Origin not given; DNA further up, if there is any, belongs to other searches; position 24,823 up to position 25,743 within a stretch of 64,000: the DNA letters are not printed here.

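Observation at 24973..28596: Apparent four-gene selB, PP2C phosphatase, P-loop protein, HD hydrolase operon with no selA/selD/tRNA-Sec nearby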

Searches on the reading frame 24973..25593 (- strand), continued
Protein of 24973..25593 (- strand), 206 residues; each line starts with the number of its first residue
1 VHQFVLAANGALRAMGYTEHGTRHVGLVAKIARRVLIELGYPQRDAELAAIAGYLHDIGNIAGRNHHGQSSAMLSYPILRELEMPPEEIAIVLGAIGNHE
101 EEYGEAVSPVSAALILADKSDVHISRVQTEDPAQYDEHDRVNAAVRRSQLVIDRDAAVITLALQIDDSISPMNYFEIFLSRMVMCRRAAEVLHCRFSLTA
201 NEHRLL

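Call 36: search_protein_families(library=pfam, proteins=[L089:41-1891:+, L089:1644-2414:-, L089:2433-2897:-, L089:2510-4150:-, L089:3619-4845:-, L089:4829-5767:-, L089:5764-6576:-, L089:6895-8802:+, L089:9502-9948:+], max_evalue=0.001)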
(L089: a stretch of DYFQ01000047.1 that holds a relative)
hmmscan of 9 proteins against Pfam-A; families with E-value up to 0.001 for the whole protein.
L089:41-1891:+ (616 aa): 3 families
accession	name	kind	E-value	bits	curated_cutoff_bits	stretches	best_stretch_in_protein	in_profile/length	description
PF08245.18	Mur_ligase_M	-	3.3e-47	161.5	24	1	232-438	1-199/200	Mur ligase middle domain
PF02875.26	Mur_ligase_C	-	2.4e-08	35.3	28.4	1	461-598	1-126/127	Mur ligase, glutamate ligase domain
PF01225.30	Mur_ligase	-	2.1e-07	31.6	21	1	146-190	1-50/95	Mur ligase family, catalytic domain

L089:1644-2414:- (256 aa): 0 families

L089:2433-2897:- (154 aa): 0 families

L089:2510-4150:- (546 aa): 3 families
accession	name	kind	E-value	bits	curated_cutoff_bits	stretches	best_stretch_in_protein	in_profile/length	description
PF12698.13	ABC2_membrane_3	-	4.7e-26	92.1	31.6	1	202-539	7-347/347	ABC-2 family transporter protein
PF01061.29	ABC2_membrane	-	6e-17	62.3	26.9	1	349-508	51-207/211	ABC-2 type transporter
PF12679.13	ABC2_membrane_2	-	5e-09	36.3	27.2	1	252-482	72-203/283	ABC-2 family transporter protein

L089:3619-4845:- (408 aa): 3 families
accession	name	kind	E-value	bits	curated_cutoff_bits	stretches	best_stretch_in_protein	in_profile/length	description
PF12698.13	ABC2_membrane_3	-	1.2e-15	57.9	31.6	1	74-395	28-345/347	ABC-2 family transporter protein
PF01061.29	ABC2_membrane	-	3.5e-06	27.1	26.9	1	236-366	79-207/211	ABC-2 type transporter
PF12679.13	ABC2_membrane_2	-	1.3e-05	25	27.2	1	163-399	72-275/283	ABC-2 family transporter protein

L089:4829-5767:- (312 aa): 3 families
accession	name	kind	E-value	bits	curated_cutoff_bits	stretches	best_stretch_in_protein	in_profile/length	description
PF00005.33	ABC_tran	-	8.5e-31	107.8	25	1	22-164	2-136/137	ABC transporter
PF13732.12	DrrA1-3_C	-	4.9e-12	46.8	27.4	1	218-304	1-79/81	ATP-binding protein DrrA1-3-like, C-terminal domain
PF13304.12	AAA_21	-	4.8e-07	30.6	27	0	33-66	1-31/304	AAA domain, putative AbiEii toxin, Type IV TA system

L089:5764-6576:- (270 aa): 7 families
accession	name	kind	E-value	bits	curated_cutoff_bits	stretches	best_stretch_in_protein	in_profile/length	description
PF00440.29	TetR_N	-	3.2e-30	104.1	24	2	74-120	1-47/47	Bacterial regulatory proteins, tetR family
PF14246.11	TetR_C_7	-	2.1e-09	37.8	22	1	146-248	2-109/119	AefR-like transcriptional repressor, C-terminal domain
PF16859.10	TetR_C_11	-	1.9e-06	28.6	32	1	143-225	7-91/113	Tetracyclin repressor-like, C-terminal domain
PF12840.13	HTH_20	-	6.9e-06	26.4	27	0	16-45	13-38/51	Helix-turn-helix domain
PF17932.6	TetR_C_24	-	0.00022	21.9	26.4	1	142-256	3-114/114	Tetracyclin repressor-like, C-terminal domain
PF02796.21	HTH_7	-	0.00033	21.2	23.8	0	27-48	23-44/45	Helix-turn-helix domain of resolvase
PF17938.6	TetR_C_29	-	0.00068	20.2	26.2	0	143-232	1-92/119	Tetracyclin repressor-like, C-terminal domain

L089:6895-8802:+ (635 aa): 5 families
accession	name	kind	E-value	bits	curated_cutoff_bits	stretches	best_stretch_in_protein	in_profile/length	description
PF00009.33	GTP_EFTU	-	1.1e-34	120.1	26.5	1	3-163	6-184/188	Elongation factor Tu GTP binding domain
PF09107.17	SelB-wing_3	-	2.8e-19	68.8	23.2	1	584-630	1-47/47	Elongation factor SelB, winged helix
PF09106.17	SelB-wing_2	-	4.2e-16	59.2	22.3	1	442-497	2-57/57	Elongation factor SelB, winged helix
PF25461.1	Beta-barrel_SelB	-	1.4e-12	48.1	27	1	278-356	9-79/80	Selenocysteine-specific elongation factor, beta-barrel domain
PF03144.31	GTP_EFTU_D2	-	1.5e-11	45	30.3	1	191-258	1-73/73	Elongation factor Tu domain 2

L089:9502-9948:+ (148 aa): 0 families

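Call 50: predict_structure(alignment_id=A2)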
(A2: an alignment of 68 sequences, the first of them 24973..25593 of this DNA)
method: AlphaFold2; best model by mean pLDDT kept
length: 206 residues; sequences in the alignment: 68
mean_pLDDT: 89.5   pTM: 0.89
mean pLDDT of the five models: 89.5, 88.0, 87.4, 86.8, 83.1
residues with pLDDT >= 90: 122; 70-90: 73; 50-70: 11; < 50: 0
segments of 3 or more residues with pLDDT < 50: none
pLDDT, mean of each block of 10 residues (from residue 1): 87 76 91 98 98 95 90 97 98 96 88 96 81 77 88 97 82 68 93 96 84
secondary structure, 60 per line:
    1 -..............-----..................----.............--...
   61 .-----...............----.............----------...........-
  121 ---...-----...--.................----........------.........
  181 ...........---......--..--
elements in order: H2-15 H21-38 H43-55 H58-61 H67-81 H86-98 H109-119 H137-144 E145-153 E158-165 H172-191 E195-200

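Call 73: search_solved_structures(query=A2, max_evalue=1)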
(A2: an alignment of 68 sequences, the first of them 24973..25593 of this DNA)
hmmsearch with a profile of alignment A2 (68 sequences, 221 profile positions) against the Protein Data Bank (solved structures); distinct sequences matched with E-value up to 1: 5.
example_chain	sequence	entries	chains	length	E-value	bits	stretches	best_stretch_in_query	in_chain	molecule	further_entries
4hhu_A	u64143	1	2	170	0.024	17.3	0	12-57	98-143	OR280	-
2pq7_A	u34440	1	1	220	0.034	16.8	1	55-118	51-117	Predicted HD superfamily hydrolase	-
2mqa_A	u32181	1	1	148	0.043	16.5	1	21-95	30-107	Minor ampullate fibroin 1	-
8jgt_A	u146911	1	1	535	0.96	12.1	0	32-92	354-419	Exopolyphosphatase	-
8jgo_A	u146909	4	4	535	0.96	12.1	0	32-92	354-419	Exopolyphosphatase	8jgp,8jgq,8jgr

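Call 88: search_protein_families(library=pfam, proteins=[L043:8605-9945:+, L043:10650-11183:+, L043:11180-12223:-, L043:7575-8660:-, L043:12264-13409:+, L043:9950-10615:+], max_evalue=0.0001)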
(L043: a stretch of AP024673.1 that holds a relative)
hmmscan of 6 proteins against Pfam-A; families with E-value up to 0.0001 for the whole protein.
L043:8605-9945:+ (446 aa): 1 family
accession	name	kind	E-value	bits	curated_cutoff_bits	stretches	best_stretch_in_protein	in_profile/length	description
PF02606.20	LpxK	-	1.3e-71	241.8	27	1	68-435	5-326/328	Tetraacyldisaccharide-1-P 4'-kinase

L043:10650-11183:+ (177 aa): 0 families

L043:11180-12223:- (347 aa): 9 families
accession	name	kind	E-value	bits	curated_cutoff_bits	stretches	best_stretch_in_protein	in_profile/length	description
PF05496.18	RuvB_N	-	2.7e-80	268.2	27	1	26-182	1-157/159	Holliday junction DNA helicase RuvB P-loop domain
PF17864.7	AAA_lid_4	-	2.8e-31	107.5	27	1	187-260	1-74/74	RuvB AAA lid domain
PF05491.19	RuvB_C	-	3e-26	91.6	24.7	1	262-331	2-71/72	RuvB C-terminal winged helix domain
PF00004.35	AAA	-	6.6e-23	82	21.2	1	61-185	1-130/131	ATPase family associated with various cellular activities (AAA)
PF07728.20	AAA_5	-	6.1e-10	39.7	22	1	60-178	1-139/139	AAA domain (dynein-related subfamily)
PF13191.12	AAA_16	-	1.2e-08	36.1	32.6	0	34-91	2-58/167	AAA ATPase domain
PF06068.19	TIP49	-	7e-07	29.2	23.8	1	32-89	24-81/347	TIP49 P-loop domain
PF01078.27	Mg_chelatase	-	1.8e-05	24.7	20.3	0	33-79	4-43/207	Magnesium chelatase, subunit ChlI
PF05673.19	DUF815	-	7.7e-05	22.4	23.8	0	31-83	27-78/249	Protein of unknown function (DUF815)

L043:7575-8660:- (361 aa): 4 families
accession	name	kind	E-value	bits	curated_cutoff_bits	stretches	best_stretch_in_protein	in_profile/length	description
PF00903.31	Glyoxalase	-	4.6e-28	98.5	20.6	2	165-281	2-104/121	Glyoxalase/Bleomycin resistance protein/Dioxygenase superfamily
PF13669.12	Glyoxalase_4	-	9.3e-15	55.3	27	1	11-109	1-95/109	Glyoxalase/Bleomycin resistance protein/Dioxygenase superfamily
PF13468.12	Glyoxalase_3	-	5.3e-09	36.8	25.1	0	10-118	1-112/176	Glyoxalase-like domain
PF14696.12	Glyoxalase_5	-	4.6e-07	30.5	27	1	12-139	12-126/139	Hydroxyphenylpyruvate dioxygenase, HPPD, N-terminal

L043:12264-13409:+ (381 aa): 1 family
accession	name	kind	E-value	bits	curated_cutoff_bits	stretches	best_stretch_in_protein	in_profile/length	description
PF04754.18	Transposase_31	-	2.4e-05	24.4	21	1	75-122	54-101/203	Putative transposase, YhgA-like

L043:9950-10615:+ (221 aa): 1 family
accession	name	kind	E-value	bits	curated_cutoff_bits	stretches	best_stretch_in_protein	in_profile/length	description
PF01966.28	HD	-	6.1e-09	36.6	22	1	37-115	3-87/116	HD domain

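Call 92: search_protein_families(library=padloc, proteins=[window:24973-25593:-], max_evalue=0.01)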
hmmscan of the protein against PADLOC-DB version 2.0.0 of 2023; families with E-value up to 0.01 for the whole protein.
window:24973-25593:- (206 aa): 2 families
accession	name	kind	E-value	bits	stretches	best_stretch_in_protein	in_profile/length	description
PDLC00940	Cas3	-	1.8e-05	23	1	23-59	3-43/178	CRISPR-associated endonuclease Cas3-HD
PDLC01254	Cas3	-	0.00072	17.8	1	23-59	11-43/164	CAS-I; effector_G3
